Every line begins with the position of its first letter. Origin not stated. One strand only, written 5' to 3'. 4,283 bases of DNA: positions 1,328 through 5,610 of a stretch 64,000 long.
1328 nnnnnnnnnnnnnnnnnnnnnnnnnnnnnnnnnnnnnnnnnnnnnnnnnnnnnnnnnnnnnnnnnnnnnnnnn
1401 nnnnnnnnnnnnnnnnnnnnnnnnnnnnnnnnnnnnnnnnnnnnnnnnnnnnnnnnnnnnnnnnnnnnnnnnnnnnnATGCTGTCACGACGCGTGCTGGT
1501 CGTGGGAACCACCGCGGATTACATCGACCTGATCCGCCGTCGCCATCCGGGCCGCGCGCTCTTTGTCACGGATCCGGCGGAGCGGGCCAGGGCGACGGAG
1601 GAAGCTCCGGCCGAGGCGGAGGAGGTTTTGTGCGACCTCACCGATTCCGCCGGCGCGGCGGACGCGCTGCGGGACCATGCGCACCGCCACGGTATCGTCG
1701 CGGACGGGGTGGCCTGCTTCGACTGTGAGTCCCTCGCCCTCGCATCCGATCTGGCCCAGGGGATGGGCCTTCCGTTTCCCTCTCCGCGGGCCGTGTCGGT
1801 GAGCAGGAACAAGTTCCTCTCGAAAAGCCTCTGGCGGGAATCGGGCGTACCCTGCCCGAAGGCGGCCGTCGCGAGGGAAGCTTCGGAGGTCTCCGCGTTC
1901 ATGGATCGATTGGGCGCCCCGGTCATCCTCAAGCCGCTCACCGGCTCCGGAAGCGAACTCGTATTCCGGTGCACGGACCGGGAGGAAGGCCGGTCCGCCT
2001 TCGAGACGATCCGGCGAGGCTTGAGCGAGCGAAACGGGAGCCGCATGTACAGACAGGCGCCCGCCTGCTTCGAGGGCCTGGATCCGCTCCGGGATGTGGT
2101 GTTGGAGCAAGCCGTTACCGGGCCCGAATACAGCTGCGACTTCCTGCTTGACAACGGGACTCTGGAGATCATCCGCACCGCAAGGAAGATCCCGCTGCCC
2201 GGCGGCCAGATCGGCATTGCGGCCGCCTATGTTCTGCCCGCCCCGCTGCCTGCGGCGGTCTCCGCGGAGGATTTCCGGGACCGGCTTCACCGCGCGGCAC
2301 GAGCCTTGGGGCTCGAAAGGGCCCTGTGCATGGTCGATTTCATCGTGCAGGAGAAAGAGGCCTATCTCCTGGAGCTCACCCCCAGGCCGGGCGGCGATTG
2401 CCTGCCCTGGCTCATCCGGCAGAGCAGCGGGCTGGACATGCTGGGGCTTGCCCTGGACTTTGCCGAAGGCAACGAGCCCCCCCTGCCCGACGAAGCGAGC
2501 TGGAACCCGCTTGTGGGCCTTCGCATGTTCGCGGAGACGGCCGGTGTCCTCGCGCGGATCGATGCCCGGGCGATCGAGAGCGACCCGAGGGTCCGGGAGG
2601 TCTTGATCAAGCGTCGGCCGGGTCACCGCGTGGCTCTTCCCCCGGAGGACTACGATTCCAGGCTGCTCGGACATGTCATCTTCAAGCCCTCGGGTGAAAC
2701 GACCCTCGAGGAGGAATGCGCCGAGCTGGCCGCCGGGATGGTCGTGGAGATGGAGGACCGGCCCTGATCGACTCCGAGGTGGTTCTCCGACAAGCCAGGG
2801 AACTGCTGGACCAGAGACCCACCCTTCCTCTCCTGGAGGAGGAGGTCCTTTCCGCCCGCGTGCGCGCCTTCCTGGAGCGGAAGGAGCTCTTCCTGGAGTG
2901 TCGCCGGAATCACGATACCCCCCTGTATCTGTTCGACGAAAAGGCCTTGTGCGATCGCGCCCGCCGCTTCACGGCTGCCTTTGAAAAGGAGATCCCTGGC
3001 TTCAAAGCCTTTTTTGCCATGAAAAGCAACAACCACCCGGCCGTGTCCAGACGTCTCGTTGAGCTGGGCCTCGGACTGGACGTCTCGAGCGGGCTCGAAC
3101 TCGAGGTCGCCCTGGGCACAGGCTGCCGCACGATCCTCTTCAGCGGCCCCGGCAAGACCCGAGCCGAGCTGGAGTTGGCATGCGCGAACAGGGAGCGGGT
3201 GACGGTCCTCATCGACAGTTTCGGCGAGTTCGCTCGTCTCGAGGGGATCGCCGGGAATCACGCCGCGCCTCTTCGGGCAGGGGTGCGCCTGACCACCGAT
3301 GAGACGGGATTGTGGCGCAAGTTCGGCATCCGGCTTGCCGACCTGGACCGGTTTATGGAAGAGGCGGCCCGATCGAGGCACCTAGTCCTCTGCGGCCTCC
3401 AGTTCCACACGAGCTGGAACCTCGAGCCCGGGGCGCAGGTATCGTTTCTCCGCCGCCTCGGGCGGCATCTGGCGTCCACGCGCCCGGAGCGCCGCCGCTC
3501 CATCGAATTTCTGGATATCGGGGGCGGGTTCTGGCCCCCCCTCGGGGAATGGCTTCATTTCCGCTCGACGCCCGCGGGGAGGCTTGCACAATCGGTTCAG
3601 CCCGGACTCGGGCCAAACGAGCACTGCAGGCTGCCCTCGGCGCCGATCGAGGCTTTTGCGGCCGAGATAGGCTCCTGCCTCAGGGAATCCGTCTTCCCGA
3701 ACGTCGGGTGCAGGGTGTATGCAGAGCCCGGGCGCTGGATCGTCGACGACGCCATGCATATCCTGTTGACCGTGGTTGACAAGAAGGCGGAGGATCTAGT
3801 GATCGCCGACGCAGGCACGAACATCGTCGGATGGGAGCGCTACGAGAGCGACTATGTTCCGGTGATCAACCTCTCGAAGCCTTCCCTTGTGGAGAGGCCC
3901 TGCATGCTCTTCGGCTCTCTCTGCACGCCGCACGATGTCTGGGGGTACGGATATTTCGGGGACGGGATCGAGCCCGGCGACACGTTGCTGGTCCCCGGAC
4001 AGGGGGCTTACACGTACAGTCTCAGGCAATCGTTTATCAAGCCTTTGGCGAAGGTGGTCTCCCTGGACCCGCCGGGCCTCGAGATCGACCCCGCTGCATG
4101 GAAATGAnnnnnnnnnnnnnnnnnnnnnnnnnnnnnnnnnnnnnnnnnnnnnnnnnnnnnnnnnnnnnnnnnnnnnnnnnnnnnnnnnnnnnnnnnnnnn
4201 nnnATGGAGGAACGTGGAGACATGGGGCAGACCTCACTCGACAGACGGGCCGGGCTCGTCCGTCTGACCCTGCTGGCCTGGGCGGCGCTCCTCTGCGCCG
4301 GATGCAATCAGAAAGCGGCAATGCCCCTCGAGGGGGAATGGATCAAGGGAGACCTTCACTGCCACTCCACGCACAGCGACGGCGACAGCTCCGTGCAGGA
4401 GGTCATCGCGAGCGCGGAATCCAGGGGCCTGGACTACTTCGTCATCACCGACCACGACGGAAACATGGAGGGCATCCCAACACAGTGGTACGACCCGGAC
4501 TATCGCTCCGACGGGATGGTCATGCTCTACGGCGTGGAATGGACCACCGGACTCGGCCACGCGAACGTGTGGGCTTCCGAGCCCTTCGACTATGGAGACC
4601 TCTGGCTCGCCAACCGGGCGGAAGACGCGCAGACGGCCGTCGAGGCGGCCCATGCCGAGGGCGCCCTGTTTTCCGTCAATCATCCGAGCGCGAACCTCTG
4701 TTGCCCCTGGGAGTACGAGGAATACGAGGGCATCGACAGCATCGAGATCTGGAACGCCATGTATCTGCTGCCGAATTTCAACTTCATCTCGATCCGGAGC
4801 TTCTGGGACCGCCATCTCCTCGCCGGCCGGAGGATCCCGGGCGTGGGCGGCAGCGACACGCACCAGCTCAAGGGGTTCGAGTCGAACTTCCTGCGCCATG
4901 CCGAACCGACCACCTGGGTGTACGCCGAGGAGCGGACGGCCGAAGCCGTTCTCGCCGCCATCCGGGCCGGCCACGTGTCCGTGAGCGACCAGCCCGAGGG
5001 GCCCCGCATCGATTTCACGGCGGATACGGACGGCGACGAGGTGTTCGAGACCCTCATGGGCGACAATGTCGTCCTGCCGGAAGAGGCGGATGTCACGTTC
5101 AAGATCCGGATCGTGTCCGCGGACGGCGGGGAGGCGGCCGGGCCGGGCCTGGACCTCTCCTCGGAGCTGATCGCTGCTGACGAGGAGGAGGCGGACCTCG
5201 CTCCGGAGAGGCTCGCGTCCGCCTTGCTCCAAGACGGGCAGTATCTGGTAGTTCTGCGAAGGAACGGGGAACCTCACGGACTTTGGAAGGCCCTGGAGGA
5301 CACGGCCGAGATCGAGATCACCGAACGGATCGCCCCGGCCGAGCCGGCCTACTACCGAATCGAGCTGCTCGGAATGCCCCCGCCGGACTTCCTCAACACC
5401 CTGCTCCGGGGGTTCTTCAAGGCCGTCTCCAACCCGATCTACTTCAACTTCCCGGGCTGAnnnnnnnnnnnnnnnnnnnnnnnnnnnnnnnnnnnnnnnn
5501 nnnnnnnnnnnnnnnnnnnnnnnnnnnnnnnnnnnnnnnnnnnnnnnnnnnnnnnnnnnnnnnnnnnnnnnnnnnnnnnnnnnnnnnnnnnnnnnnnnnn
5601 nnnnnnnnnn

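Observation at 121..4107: Compact 4-gene operon pairing a pyruvoyl decarboxylase, a PLP decarboxylase, an ATP-grasp ligase and a FemAB-like GNAT: predicted uncharacterised amide-ligase metabolite pathway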

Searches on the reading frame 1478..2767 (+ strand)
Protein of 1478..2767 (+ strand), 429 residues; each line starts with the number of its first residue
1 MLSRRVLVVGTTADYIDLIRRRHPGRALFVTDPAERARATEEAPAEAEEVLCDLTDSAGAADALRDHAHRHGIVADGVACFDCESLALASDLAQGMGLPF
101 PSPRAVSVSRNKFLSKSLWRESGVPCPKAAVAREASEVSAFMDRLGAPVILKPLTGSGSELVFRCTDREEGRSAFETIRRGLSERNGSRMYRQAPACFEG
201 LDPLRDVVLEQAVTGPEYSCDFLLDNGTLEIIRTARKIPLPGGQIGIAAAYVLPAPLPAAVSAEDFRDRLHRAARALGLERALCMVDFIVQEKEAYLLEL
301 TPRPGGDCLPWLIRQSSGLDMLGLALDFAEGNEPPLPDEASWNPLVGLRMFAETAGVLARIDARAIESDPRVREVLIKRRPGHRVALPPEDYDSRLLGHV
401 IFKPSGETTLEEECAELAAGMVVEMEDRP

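Call 3: search_protein_families(library=pfam, proteins=[window:1478-2767:+], max_evalue=0.01)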
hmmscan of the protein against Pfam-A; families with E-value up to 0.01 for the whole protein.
window:1478-2767:+ (429 aa): 6 families
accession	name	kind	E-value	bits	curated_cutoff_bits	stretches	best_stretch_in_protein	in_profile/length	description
PF13535.11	ATP-grasp_4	-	8.6e-13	48.6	27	1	146-308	2-157/160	ATP-grasp domain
PF02655.19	ATP-grasp_3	-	4.6e-07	30.5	23.2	1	111-306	3-159/160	ATP-grasp domain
PF08443.16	RimK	-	3.2e-06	27.3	21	1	110-178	2-72/188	RimK-like ATP-grasp domain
PF18603.7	LAL_C2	-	9.5e-05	23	29.4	1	351-425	4-77/78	L-amino acid ligase C-terminal domain 2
PF02955.21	GSH-S_ATP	-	0.0005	20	23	1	126-171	12-56/175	Prokaryotic glutathione synthetase, ATP-grasp domain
PF07478.18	Dala_Dala_lig_C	-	0.0035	17.3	24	0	205-305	73-177/204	D-ala D-ala ligase C-terminus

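Call 4: search_protein_families(library=ncbifam, proteins=[window:1478-2767:+], max_evalue=0.01)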
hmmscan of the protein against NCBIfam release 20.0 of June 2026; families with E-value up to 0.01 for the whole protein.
window:1478-2767:+ (429 aa): 33 families (the best 25 are shown)
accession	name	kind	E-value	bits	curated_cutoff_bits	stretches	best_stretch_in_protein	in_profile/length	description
NF002563.0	PRK02186.1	subfamily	5.8e-28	97.6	625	1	87-427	83-398/890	argininosuccinate lyase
TIGR00768.1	rimK_fam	subfamily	2.4e-13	50.1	143.4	1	102-179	78-155/276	RimK family alpha-L-glutamate ligase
NF009404.0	PRK12767.1-3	equivalog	1e-11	44.3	316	1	93-307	93-287/344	carbamoyl phosphate synthase-like protein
TIGR02144.1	LysX_arch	equivalog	2.9e-10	39.7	275.6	1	102-176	78-152/281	lysine biosynthesis protein LysX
TIGR01205.1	D_ala_D_alaTIGR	subfamily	4.5e-10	39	245.65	2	103-176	98-176/318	D-alanine--D-alanine ligase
NF002378.0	PRK01372.1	subfamily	5.2e-10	38.5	243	1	104-305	93-272/305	D-alanine--D-alanine ligase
NF005543.0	PRK07206.1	subfamily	1.5e-09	37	302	1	86-315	82-299/416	hypothetical protein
NF010623.0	PRK14016.1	subfamily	8.7e-09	34.1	877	1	105-180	208-284/871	cyanophycin synthetase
TIGR02068.2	cya_phycin_syn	equivalog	3.6e-08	31.9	850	1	105-179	207-282/862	cyanophycin synthetase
NF009402.0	PRK12767.1-1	equivalog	1.2e-07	30.8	218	1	94-177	98-179/329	carbamoyl phosphate synthase-like protein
NF040720.1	MptN_Meth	equivalog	2.5e-06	26.8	350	1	102-185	92-174/291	tetrahydromethanopterin:alpha-L-glutamate ligase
NF041595.1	dap_A_syn_DdaF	equivalog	5.5e-06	25.4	840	1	85-179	88-184/424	dapdiamide A synthase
NF009405.0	PRK12767.1-4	equivalog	6.4e-06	25.4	390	1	94-170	95-168/320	carbamoyl phosphate synthase-like protein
NF004680.0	PRK06019.1-6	equivalog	1e-05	24.5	327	1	89-156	95-161/405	5-(carboxyamino)imidazole ribonucleotide synthase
TIGR01161.1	purK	equivalog_domain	1.7e-05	24.3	318.4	1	97-156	84-144/362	5-(carboxyamino)imidazole ribonucleotide synthase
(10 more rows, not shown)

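Call 26: search_solved_structures(query=window:1478-2767:+, max_evalue=0.001, show_alignments=1)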
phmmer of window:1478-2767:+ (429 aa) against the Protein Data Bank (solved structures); distinct sequences matched with E-value up to 0.001: 9.
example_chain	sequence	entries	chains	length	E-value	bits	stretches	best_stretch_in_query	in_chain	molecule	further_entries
4dim_A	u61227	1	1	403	5.1e-11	45.3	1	263-367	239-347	Phosphoribosylglycinamide synthetase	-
3vot_A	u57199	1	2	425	6.5e-09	38.4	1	75-329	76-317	L-amino acid ligase, BL00235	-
3vpd_A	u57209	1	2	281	7e-08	35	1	85-176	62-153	Ribosomal protein S6 modification protein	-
2ip4_A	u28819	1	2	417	5.2e-06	28.8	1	35-174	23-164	Phosphoribosylamine--glycine ligase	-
1uc8_A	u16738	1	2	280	2.3e-05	26.7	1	85-162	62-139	lysine biosynthesis enzyme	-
1uc9_A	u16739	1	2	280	3.1e-05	26.3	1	85-161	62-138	lysine biosynthesis enzyme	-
30vh_A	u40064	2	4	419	8.4e-05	24.9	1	87-325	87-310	L-amino acid ligase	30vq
8evy_B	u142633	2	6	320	0.00015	24.1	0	94-158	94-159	D-alanine--D-alanine ligase B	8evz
3wo1_A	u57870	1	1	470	0.00093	21.4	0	91-338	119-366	Alanine-anticapsin ligase BacD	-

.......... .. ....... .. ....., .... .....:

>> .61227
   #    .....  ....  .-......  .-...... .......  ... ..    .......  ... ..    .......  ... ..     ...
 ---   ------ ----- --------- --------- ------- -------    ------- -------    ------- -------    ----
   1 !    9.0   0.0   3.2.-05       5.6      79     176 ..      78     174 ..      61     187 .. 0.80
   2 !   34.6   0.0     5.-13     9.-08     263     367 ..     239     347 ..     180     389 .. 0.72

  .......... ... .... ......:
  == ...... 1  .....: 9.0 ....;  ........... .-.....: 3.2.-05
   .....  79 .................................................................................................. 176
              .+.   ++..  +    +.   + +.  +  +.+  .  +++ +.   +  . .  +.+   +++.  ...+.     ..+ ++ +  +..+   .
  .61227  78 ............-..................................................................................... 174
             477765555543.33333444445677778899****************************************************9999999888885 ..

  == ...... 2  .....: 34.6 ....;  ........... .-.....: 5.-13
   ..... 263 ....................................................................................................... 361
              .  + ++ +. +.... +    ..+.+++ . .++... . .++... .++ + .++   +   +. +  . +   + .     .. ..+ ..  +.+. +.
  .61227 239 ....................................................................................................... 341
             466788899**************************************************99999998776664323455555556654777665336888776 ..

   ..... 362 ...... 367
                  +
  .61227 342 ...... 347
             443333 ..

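Call 37: search_protein_families(library=padloc, proteins=[window:1478-2767:+], max_evalue=0.01)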
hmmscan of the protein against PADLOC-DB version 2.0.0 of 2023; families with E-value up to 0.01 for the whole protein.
window:1478-2767:+ (429 aa): 0 families

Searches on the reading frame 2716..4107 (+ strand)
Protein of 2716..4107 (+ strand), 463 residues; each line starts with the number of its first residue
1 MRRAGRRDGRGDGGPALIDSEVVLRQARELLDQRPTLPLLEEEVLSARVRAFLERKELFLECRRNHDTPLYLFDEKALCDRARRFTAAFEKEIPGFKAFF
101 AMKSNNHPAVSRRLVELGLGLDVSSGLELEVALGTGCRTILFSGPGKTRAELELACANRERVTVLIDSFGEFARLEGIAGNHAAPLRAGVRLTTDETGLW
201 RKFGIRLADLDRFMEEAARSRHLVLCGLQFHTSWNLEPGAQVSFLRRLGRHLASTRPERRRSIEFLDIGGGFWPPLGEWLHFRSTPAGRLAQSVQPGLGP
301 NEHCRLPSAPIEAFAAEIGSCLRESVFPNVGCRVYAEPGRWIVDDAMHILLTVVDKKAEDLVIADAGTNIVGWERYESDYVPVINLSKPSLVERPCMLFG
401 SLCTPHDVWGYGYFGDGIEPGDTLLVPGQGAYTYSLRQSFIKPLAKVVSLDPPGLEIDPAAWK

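Call 3: search_protein_families(library=pfam, proteins=[window:2716-4107:+], max_evalue=0.01)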
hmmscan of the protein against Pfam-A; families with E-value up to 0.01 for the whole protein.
window:2716-4107:+ (463 aa): 3 families
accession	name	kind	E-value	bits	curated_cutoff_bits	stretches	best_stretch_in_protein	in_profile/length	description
PF02784.22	Orn_Arg_deC_N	-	1.6e-26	93.6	23.4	1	85-272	7-201/247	Pyridoxal-dependent decarboxylase, pyridoxal binding domain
PF00278.28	Orn_DAP_Arg_deC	-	9.6e-05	23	23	1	341-427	2-92/95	Pyridoxal-dependent decarboxylase, C-terminal sheet domain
PF01168.26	Ala_racemase_N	-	0.00092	19.4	24.1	1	141-238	73-162/220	Alanine racemase, N-terminal domain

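Call 4: search_protein_families(library=ncbifam, proteins=[window:2716-4107:+], max_evalue=0.01)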
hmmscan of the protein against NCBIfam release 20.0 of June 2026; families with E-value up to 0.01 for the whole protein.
window:2716-4107:+ (463 aa): 5 families
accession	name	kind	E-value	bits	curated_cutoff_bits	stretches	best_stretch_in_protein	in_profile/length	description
TIGR01048.1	lysA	equivalog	6.4e-37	127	297.9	2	61-272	18-238/417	diaminopimelate decarboxylase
TIGR03099.1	dCO2ase_PEP1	hypoth_equivalog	8.6e-22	77.7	478.45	1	64-272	21-235/398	pyridoxal-dependent decarboxylase, exosortase A system-associated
NF041039.1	FslC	exception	1.2e-18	67.1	500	2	64-271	24-240/418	rhizoferrin biosystnesis N-citrylornithine decarboxylase FslC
NF006515.0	PRK08961.1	equivalog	1.3e-18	66.3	802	2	55-272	491-706/861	bifunctional aspartate kinase/diaminopimelate decarboxylase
NF052544.1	OrLyDeCDokD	equivalog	6.5e-08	31.6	700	1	63-193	37-167/461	ornithine/lysine decarboxylase DokD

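Call 27: search_solved_structures(query=window:2716-4107:+, max_evalue=0.001, show_alignments=1)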
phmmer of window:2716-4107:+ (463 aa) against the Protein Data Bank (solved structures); distinct sequences matched with E-value up to 0.001: 46.
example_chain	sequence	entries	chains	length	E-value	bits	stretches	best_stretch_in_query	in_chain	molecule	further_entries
2yxx_A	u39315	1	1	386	7.5e-24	87.4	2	64-272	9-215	Diaminopimelate decarboxylase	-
7kh2_A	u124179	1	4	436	1.8e-22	82.8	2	64-272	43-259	N-citrylornithine decarboxylase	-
2j66_A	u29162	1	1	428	9.1e-20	73.9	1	63-436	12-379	BTRK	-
7ru7_A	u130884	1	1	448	9.2e-20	73.9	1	63-436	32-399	L-glutamyl-[BtrI acyl-carrier protein] decarboxylase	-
2p3e_A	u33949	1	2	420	2.3e-18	69.3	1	60-272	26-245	Diaminopimelate decarboxylase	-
2qgh_A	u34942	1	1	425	6.5e-15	57.9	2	61-272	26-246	Diaminopimelate decarboxylase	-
3c5q_A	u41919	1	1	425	6.7e-15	57.8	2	61-272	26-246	Diaminopimelate decarboxylase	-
9fos_A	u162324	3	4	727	5.9e-14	54.7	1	69-272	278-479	ornithine decarboxylase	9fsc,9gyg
1twi_A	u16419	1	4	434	6.8e-14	54.5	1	60-175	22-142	Diaminopimelate decarboxylase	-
1tuf_A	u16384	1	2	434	6.9e-14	54.5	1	60-175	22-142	Diaminopimelate decarboxylase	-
1f3t_A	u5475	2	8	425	2.2e-12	49.6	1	82-273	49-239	ORNITHINE DECARBOXYLASE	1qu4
1njj_A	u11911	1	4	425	2.2e-12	49.6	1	82-272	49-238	ornithine decarboxylase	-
6knh_A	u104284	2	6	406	4.1e-12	48.7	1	65-272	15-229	Probable diaminopimelate decarboxylase protein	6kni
4aib_A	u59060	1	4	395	5.4e-12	48.2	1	71-272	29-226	ORNITHINE DECARBOXYLASE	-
1hkv_A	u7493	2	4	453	7.7e-12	47.8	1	63-272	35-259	DIAMINOPIMELATE DECARBOXYLASE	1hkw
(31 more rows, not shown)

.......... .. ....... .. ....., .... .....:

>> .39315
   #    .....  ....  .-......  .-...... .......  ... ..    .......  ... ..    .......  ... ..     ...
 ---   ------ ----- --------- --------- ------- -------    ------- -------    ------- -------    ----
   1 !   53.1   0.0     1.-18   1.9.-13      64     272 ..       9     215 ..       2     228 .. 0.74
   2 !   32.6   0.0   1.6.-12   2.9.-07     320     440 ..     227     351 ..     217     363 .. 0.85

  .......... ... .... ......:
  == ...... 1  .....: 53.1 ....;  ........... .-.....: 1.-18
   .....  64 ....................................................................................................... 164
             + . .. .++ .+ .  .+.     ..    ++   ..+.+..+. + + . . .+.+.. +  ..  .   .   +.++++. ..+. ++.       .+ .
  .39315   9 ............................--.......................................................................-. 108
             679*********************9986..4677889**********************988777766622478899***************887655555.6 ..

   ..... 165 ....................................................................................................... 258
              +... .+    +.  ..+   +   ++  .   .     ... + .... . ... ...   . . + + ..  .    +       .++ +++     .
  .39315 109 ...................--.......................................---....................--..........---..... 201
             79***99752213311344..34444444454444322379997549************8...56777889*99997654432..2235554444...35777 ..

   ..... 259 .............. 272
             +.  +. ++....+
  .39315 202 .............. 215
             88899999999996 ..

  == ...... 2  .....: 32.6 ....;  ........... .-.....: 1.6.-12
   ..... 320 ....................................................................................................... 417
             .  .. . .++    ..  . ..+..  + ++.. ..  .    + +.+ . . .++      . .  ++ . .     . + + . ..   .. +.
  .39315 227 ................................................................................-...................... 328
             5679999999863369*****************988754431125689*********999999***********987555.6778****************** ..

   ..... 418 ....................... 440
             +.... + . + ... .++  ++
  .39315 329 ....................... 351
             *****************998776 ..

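Call 37: search_protein_families(library=padloc, proteins=[window:2779-4107:+], max_evalue=0.01)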
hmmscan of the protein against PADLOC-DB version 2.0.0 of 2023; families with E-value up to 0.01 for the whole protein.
window:2779-4107:+ (442 aa): 0 families

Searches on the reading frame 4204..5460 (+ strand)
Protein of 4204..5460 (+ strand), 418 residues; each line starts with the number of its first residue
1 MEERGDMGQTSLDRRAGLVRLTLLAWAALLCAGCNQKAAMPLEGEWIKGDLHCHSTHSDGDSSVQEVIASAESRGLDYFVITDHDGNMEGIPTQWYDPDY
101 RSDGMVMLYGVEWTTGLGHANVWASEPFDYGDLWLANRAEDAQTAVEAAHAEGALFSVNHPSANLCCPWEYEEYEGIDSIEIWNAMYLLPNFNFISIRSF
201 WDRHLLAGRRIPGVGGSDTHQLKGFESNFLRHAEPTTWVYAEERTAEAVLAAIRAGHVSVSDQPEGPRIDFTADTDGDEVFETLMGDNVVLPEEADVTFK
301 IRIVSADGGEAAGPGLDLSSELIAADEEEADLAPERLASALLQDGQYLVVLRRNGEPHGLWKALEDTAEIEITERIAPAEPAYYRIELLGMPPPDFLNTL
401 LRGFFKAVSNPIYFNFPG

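Call 3: search_protein_families(library=pfam, proteins=[window:4204-5460:+], max_evalue=0.01)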
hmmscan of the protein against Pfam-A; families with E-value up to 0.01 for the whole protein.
window:4204-5460:+ (418 aa): 2 families
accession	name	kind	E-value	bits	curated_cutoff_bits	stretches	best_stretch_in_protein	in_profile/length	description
PF02811.25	PHP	-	2e-07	31.9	26.4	1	50-112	1-62/164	PHP domain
PF13263.12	PHP_C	-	0.0048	16.9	21.3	0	209-222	14-27/56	PHP-associated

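Call 4: search_protein_families(library=ncbifam, proteins=[window:4204-5460:+], max_evalue=0.01)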
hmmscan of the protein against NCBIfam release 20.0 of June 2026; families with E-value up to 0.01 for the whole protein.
window:4204-5460:+ (418 aa): 9 families
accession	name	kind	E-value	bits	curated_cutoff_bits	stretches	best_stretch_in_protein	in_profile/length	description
NF038032.1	CehA_McbA_metalo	domain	8.1e-54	183.1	80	1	46-415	2-315/315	CehA/McbA family metallohydrolase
NF006375.0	PRK08609.1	equivalog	6.9e-10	38.1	426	1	43-85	331-373/571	DNA polymerase/3'-5' exonuclease PolX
NF005928.0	PRK07945.1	equivalog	2.8e-09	36.8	250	1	46-87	97-138/337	PHP domain-containing protein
NF041577.1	nside_bi_sphtase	equivalog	4.5e-09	35.9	400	1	49-114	4-66/276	3',5'-nucleoside bisphosphate phosphatase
NF006702.0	PRK09248.1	domain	1.6e-08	34.4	264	1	49-98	5-55/246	PHP domain-containing protein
NF047791.1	RNaseRnm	equivalog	1.7e-07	30.8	375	1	50-115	4-68/275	RNase RNM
NF006251.0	PRK08392.1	equivalog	9.1e-06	25.3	212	1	50-85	3-38/216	hypothetical protein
NF045780.1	TrlF_fam_ATP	equivalog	3.1e-05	22.9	350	1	45-84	4-51/944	TrlF family AAA-like ATPase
NF041661.1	Cycl_ph_dihydrol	equivalog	0.00045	19.6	500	1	50-86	1-37/259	phosphoribosyl 1,2-cyclic phosphate 1,2-diphosphodiesterase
